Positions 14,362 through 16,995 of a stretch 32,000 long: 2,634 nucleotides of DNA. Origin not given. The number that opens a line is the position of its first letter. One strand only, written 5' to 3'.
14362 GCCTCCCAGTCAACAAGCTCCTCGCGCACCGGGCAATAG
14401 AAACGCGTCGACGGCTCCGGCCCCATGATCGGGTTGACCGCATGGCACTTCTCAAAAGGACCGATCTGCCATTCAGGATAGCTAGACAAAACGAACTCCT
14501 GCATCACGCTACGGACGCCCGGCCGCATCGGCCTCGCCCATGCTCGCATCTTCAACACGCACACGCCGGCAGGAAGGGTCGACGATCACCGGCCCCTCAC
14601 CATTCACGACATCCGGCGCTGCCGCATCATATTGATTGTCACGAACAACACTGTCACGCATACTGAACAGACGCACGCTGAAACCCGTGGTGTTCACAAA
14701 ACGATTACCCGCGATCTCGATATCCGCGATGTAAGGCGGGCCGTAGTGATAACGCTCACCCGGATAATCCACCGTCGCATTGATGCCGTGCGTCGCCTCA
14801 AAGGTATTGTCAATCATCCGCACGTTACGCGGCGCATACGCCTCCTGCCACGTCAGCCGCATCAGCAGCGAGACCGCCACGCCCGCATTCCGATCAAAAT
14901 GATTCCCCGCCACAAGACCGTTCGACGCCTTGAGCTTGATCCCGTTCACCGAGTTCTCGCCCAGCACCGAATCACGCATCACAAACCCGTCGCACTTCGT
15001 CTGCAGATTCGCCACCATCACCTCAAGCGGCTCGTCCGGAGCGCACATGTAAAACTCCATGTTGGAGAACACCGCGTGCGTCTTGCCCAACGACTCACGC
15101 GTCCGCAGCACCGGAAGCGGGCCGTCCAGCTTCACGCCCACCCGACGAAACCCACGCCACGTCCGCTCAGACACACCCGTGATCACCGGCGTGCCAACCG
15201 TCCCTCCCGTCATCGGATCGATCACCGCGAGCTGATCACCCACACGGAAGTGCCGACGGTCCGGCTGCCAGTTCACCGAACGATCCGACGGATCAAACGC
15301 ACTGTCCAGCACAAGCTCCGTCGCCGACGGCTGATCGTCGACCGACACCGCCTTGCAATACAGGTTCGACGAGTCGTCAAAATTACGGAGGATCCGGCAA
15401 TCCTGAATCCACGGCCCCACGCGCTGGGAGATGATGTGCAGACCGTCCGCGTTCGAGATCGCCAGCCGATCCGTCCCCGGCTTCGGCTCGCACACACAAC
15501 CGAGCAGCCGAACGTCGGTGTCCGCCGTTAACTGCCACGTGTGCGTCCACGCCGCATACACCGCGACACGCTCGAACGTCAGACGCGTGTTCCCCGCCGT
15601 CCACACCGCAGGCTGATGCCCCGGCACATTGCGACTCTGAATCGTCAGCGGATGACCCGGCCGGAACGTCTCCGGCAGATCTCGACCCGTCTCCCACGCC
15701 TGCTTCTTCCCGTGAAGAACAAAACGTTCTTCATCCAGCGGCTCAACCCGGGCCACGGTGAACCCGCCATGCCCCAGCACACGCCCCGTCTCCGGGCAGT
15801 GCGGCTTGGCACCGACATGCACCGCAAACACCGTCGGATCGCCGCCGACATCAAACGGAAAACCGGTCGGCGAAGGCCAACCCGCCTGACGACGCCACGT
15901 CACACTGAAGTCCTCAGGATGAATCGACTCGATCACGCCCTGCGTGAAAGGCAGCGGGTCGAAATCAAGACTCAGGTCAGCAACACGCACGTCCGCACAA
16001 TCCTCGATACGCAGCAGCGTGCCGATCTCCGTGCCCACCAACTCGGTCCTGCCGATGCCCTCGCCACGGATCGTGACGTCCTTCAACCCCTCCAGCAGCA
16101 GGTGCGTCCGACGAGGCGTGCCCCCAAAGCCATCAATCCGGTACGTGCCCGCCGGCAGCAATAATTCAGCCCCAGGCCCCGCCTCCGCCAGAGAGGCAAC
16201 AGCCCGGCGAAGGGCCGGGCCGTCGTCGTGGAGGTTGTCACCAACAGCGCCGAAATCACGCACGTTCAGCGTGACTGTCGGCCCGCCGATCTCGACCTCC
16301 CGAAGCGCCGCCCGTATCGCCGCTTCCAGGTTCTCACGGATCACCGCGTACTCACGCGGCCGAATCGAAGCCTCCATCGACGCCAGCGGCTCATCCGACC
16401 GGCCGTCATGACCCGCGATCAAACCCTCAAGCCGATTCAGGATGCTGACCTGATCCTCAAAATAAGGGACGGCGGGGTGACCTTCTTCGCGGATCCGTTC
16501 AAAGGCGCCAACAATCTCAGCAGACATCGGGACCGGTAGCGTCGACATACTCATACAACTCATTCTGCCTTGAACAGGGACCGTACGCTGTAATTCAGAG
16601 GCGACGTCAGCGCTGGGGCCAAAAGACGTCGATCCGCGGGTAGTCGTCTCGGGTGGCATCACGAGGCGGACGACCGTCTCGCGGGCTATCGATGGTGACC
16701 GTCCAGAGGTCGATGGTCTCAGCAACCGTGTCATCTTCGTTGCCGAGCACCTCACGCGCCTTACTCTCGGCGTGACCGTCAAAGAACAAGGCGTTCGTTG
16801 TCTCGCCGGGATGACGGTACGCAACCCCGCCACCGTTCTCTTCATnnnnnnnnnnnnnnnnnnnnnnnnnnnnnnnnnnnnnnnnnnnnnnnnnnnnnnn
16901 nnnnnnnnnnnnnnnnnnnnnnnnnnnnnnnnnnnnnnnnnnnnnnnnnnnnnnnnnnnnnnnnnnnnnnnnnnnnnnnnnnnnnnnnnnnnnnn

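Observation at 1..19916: A 20-kb single-strand, SusC/D-free glycan utilisation operon with surface depolymerases, an ABC importer and an all-cytoplasmic processing set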

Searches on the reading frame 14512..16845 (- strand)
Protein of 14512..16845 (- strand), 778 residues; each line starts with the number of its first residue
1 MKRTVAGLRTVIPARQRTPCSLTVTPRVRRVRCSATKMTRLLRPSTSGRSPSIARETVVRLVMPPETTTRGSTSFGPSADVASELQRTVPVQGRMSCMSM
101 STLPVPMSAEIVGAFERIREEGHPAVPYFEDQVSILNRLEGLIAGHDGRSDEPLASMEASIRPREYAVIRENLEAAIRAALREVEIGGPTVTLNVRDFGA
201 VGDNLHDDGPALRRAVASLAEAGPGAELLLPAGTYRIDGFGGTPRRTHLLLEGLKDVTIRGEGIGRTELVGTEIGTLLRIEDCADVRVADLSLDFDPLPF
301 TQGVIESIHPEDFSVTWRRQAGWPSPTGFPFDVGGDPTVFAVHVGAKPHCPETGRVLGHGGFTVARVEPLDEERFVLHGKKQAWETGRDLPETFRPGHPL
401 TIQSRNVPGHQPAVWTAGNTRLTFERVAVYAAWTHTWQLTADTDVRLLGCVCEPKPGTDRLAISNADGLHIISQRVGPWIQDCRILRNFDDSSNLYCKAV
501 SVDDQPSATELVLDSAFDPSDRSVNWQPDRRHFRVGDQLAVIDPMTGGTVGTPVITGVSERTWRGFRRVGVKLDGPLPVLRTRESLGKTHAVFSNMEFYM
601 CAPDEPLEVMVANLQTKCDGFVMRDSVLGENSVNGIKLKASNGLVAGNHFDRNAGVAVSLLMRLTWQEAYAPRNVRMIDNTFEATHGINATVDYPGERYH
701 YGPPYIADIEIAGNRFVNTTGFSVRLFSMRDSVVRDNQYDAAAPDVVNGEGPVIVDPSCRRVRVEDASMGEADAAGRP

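Call 6: search_protein_families(library=pfam, proteins=[window:14512-16845:-], max_evalue=0.01)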
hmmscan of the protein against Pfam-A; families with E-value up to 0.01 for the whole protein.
window:14512-16845:- (778 aa): 2 families
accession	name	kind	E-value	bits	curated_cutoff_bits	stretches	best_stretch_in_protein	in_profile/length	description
PF12708.12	Pect-lyase_RHGA_epim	-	7.9e-07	29.5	27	1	193-239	2-48/213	Rhamnogalacturonase A/epimerase, pectate lyase-like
PF13229.12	Beta_helix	-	0.0042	17.2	25.9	0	618-661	100-145/158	Right handed beta helix region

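Call 10: search_protein_families(library=ncbifam, proteins=[window:14512-16845:-], max_evalue=0.01)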
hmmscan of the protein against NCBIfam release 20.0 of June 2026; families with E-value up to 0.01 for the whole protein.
window:14512-16845:- (778 aa): 1 family
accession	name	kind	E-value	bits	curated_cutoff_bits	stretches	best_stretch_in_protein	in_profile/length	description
NF049898.1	RhamgalacuronBT4146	equivalog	0.0029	16.4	500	1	195-236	1-41/445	rhamnogalacturonidase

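Call 12: search_solved_structures(query=window:14512-16845:-, max_evalue=1)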
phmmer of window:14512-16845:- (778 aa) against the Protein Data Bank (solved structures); distinct sequences matched with E-value up to 1: 22.
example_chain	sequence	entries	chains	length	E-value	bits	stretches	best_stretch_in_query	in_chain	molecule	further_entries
3zpp_A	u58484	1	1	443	1.7e-06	30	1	187-252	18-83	CELL WALL SURFACE ANCHOR FAMILY PROTEIN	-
2pyg_A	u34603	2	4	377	2.6e-06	29.5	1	193-269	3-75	Poly(beta-D-mannuronate) C5 epimerase 4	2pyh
4mr0_A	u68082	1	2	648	5.8e-06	28.3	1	191-252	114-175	Plasmin and fibronectin-binding protein A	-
5lw3_A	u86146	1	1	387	1e-05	27.5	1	193-269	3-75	Poly(beta-D-mannuronate) C5 epimerase 6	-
8pvs_A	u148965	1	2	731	8.7e-05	24.4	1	192-502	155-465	Alpha-1,3-galactosidase B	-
8xfq_A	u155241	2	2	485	0.00047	22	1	193-268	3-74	mannuronan 5-epimerase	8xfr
8ja4_A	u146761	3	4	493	0.00049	21.9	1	193-268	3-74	mannuronan 5-epimerase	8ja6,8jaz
1h80_A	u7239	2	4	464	0.0011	20.8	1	195-259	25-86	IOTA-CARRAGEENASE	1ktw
3lmw_A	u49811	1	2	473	0.0011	20.7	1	195-259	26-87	Iota-carrageenase, CgiA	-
7chu_A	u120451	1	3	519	0.021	16.5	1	189-239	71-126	Putative pectin lyase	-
1rmg_A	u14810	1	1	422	0.032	16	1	184-240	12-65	RHAMNOGALACTURONASE A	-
5zru_A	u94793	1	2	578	0.042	15.5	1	185-270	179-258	Alpha-1,3-glucanase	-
1tyg_A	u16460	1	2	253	0.048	15.3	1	98-206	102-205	Thiazole biosynthesis protein thiG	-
1xm3_A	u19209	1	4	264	0.053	15.2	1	98-206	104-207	Thiazole biosynthesis protein thiG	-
9beh_A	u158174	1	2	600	0.07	14.8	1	404-504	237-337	GH110A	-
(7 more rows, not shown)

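Call 22: find_homologous_proteins(query=window:14512-16563:-, max_evalue=0.00001)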
Query window:14512-16563:- (684 aa): 10 proteins with E <= 0.00001 among 8000 candidates.
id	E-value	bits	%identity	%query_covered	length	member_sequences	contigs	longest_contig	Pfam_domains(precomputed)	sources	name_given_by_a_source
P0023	0.0e+0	1575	100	99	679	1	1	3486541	PF12708.13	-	-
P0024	3.5e-288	976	65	94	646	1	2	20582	PF13229.13,PF05048.20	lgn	-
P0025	2.4e-77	279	34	94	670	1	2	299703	PF12708.13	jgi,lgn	jgi:hypothetical protein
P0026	5.8e-19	86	24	72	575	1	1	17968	PF13229.13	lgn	-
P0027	5.2e-15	73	25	72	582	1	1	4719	PF13229.13,PF05048.20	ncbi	-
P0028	8.2e-14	69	24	69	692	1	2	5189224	PF13229.13,PF05048.20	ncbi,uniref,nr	ncbi:right-handed parallel beta-helix repeat-containing protein [Puniceicoccus vermicola]|uniref:Rig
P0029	1.2e-13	69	25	81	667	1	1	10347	PF13229.13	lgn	-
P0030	4.8e-13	67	26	57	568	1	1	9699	-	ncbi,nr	ncbi:MAG: hypothetical protein GY851_10760 [bacterium]|nr:hypothetical protein [bacterium]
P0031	7.2e-13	66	25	85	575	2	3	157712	PF13229.13,PF12708.13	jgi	jgi:hypothetical protein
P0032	5.1e-6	44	23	82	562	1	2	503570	PF13229.13,PF05048.20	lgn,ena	-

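Call 23: find_encoding_contigs(protein=P0024, flank=10000, max_places=3)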
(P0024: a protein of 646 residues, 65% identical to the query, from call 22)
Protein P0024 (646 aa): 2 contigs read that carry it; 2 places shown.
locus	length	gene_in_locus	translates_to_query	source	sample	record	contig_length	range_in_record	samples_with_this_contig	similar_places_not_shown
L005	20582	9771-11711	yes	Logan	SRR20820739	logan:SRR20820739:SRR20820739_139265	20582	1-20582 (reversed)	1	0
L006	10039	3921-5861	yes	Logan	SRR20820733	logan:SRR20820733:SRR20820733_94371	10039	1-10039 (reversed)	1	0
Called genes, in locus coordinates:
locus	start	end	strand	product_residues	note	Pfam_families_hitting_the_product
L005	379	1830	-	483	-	PF00171:Aldedh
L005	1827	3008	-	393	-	PF02746:MR_MLE_N, PF13378:MR_MLE_C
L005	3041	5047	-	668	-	PF07944:Beta-AFase-like_GH127_cat, PF20736:Glyco_hydro127M, PF20737:Glyco_hydro127C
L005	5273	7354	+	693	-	PF13229:Beta_helix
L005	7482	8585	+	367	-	PF00356:LacI, PF00532:Peripla_BP_1, PF13377:Peripla_BP_3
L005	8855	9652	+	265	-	PF07963:N_methyl, PF07596:SBP_bac_10 (weak)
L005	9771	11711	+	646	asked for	PF13229:Beta_helix (faint), PF05048:NosD (faint)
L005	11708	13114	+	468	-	PF01120:Alpha_L_fucos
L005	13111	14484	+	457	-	PF00884:Sulfatase, PF01663:Phosphodiest (faint), PF16347:SGSH_C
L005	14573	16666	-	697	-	PF02449:Glyco_hydro_42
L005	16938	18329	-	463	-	-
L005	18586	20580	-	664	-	?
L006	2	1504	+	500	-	?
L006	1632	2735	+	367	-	PF00356:LacI, PF00532:Peripla_BP_1, PF13377:Peripla_BP_3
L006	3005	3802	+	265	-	PF07963:N_methyl, PF07596:SBP_bac_10 (weak)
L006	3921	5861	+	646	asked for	PF13229:Beta_helix (faint), PF05048:NosD (faint)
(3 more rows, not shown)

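Call 24: find_encoding_contigs(protein=P0025, flank=10000, max_places=3)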
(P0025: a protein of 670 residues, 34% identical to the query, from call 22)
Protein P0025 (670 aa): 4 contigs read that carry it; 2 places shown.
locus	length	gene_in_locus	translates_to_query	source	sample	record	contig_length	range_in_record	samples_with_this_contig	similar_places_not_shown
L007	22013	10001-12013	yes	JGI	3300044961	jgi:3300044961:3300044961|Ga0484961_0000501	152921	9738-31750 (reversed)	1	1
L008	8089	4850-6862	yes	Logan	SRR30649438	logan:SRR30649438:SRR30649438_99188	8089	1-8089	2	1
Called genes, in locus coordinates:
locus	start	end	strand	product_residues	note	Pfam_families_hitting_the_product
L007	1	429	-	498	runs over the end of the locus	PF13229:Beta_helix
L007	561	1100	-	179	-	-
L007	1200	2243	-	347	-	PF00356:LacI (weak)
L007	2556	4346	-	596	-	PF12951:PATR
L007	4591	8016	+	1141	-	PF17128:DUF5107, PF13428:TPR_14 (faint), PF00515:TPR_1 (faint), PF07719:TPR_2 (faint), PF13181:TPR_8 (faint), PF13414:TPR_11 (faint), PF13424:TPR_12 (faint), PF13431:TPR_17 (faint), +1 more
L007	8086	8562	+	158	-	PF03795:YCII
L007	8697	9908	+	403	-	PF04542:Sigma70_r2 (weak), PF20239:DUF6596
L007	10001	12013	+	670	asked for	PF12708:Pect-lyase_RHGA_epim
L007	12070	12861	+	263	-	-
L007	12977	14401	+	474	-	PF07690:MFS_1, PF13347:MFS_2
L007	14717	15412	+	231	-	PF07963:N_methyl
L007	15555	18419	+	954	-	PF13229:Beta_helix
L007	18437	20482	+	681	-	PF14871:GHL6, PF08532:Glyco_hydro_42M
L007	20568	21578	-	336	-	PF00356:LacI, PF13377:Peripla_BP_3 (weak)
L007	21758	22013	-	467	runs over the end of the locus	PF22842:Pel9A-like_beta_helix, PF13229:Beta_helix (faint)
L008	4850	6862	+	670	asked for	PF12708:Pect-lyase_RHGA_epim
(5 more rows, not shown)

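Call 30: find_related_loci(query=A2, collection=genome_contigs, flank=10000)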
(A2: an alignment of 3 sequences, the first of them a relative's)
Query A2 (679 aa) in genome_contigs; peptide patterns used: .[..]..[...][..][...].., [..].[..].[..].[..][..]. (x = any residue, [..] = any of these).
24 stretches matched a pattern, but none encodes a relative of the query by tblastn (E <= 1e-3).

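Call 37: predict_structure(alignment_id=A1)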
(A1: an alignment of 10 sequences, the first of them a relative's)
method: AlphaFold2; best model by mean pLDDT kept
length: 679 residues; sequences in the alignment: 10
mean_pLDDT: 85.0   pTM: 0.89
mean pLDDT of the five models: 85.0, 83.9, 83.1, 82.0, 79.6
residues with pLDDT >= 90: 353; 70-90: 219; 50-70: 84; < 50: 23
segments of 3 or more residues with pLDDT < 50: 1-3, 643-650, 672-679
pLDDT, mean of each block of 10 residues (from residue 1): 59 90 91 92 75 72 88 90 72 94 98 97 93 97 87 95 97 95 94 95 93 90 90 66 69 59 83 93 57 79 80 90 96 94 88 94 90 90 94 90 95 90 67 91 83 94 91 96 91 61 79 90 96 89 96 90 82 93 92 68 74 91 86 91 49 79 76 39
secondary structure, 60 per line:
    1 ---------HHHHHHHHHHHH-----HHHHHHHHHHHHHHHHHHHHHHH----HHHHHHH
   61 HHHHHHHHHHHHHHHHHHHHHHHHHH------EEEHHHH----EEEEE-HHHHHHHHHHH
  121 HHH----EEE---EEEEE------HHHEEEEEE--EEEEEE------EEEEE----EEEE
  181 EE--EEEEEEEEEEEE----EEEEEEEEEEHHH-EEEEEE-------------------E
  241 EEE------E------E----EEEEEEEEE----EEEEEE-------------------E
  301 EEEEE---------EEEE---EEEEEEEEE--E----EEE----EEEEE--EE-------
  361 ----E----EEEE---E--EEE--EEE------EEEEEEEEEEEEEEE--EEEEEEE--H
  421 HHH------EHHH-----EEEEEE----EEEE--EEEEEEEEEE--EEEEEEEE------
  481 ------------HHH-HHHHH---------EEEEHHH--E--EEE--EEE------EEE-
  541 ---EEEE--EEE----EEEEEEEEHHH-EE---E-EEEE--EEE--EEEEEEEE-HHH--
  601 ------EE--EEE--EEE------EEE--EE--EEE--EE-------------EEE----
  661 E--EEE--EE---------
elements in order: H10-21 H27-49 H54-86 E93-95 H96-99 E104-108 H110-123 E128-130 E134-138 E148-153 E156-161 E168-172 E177-182 E185-196 E201-210 E215-220 E240-243 E262-270 E275-280 E300-305 E315-318 E322-330 E338-340 E345-349 E370-373 E380-382 E385-387 E394-408 E411-417 H420-423 E439-444 E449-452 E455-464 E467-474 H497-501 E511-514 E523-525 E528-530 E537-539 E544-547 E550-552 E557-564 E576-579 E582-584 E587-594 E611-613 E616-618 E625-627 E634-636 E654-656 E664-666

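Call 44: fold_search(model_id=the predicted structure, library=pdb)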
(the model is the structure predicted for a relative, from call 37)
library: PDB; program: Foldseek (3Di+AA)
matches with E <= 10: 374; with E <= 0.001: 111
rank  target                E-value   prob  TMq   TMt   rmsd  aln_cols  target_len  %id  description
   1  8yk2_B                7.8e-27  1.00  0.58  0.60  10.1       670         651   16  Blood group B alpha-1,3-galactosidase AgaBb from Bifidobacterium bifidum, construct T7-tag_24-700 (released 2024-07-10)
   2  8yk2_A                1.9e-26  1.00  0.59  0.61   7.6       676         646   16  Blood group B alpha-1,3-galactosidase AgaBb from Bifidobacterium bifidum, construct T7-tag_24-700 (released 2024-07-10)
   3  8pvs_A                8.1e-26  1.00  0.61  0.57   6.0       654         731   16  Targeting extended blood antigens by Akkermansia muciniphila enzymes unveils a missing link for generating universal d (released 2024-02-28)
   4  8yk1_A                1.7e-25  1.00  0.59  0.50   8.9       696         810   15  Blood group B alpha-1,3-galactosidase AgaBb from Bifidobacterium bifidum, construct 23-844 (released 2024-07-10)
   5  8yk3_A                8.0e-25  1.00  0.60  0.65   7.2       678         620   16  Blood group B alpha-1,3-galactosidase AgaBb from Bifidobacterium bifidum, construct T7-tag_24-673 (released 2024-07-10)
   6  7jw4_B                1.2e-24  1.00  0.64  0.73   5.3       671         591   12  Crystal structure of PdGH110B in complex with D-galactose (released 2020-11-04)
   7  7jwf_A                1.3e-24  1.00  0.65  0.75   4.4       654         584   13  Crystal structure of PdGH110B D344N in complex with alpha-(1,3)-galactobiose (released 2020-11-04)
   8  9beh_A                2.4e-24  1.00  0.65  0.75   4.6       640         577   15  Structure of GH110A in complex with galactose-6-sulfate (released 2025-08-27)
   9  7jw4_A                2.9e-24  1.00  0.64  0.73   5.5       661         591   13  Crystal structure of PdGH110B in complex with D-galactose (released 2020-11-04)
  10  9bev_A                4.2e-24  1.00  0.64  0.74   4.7       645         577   14  Structure of GH110A in complex with a lambda-carrageenan oligosaccharide (released 2025-08-27)
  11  9beu_B                5.2e-24  1.00  0.66  0.77   4.3       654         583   13  Structure of GH110B in complex with a lambda-carrageenan oligosaccharide (released 2025-08-27)
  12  8yk3_B                8.7e-24  1.00  0.60  0.65   6.9       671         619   16  Blood group B alpha-1,3-galactosidase AgaBb from Bifidobacterium bifidum, construct T7-tag_24-673 (released 2024-07-10)
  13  9beu_A                1.1e-23  1.00  0.66  0.77   4.2       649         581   13  Structure of GH110B in complex with a lambda-carrageenan oligosaccharide (released 2025-08-27)
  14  7jwf_B                2.5e-23  1.00  0.63  0.72   5.1       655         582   13  Crystal structure of PdGH110B D344N in complex with alpha-(1,3)-galactobiose (released 2020-11-04)
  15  9i4f_A                2.9e-23  1.00  0.67  0.77   5.1       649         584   13  Blood Type B-converting alpha-1,3-galactosidase PpaGal from Pedobacter panaciterrae in its apo form (released 2025-03-12)
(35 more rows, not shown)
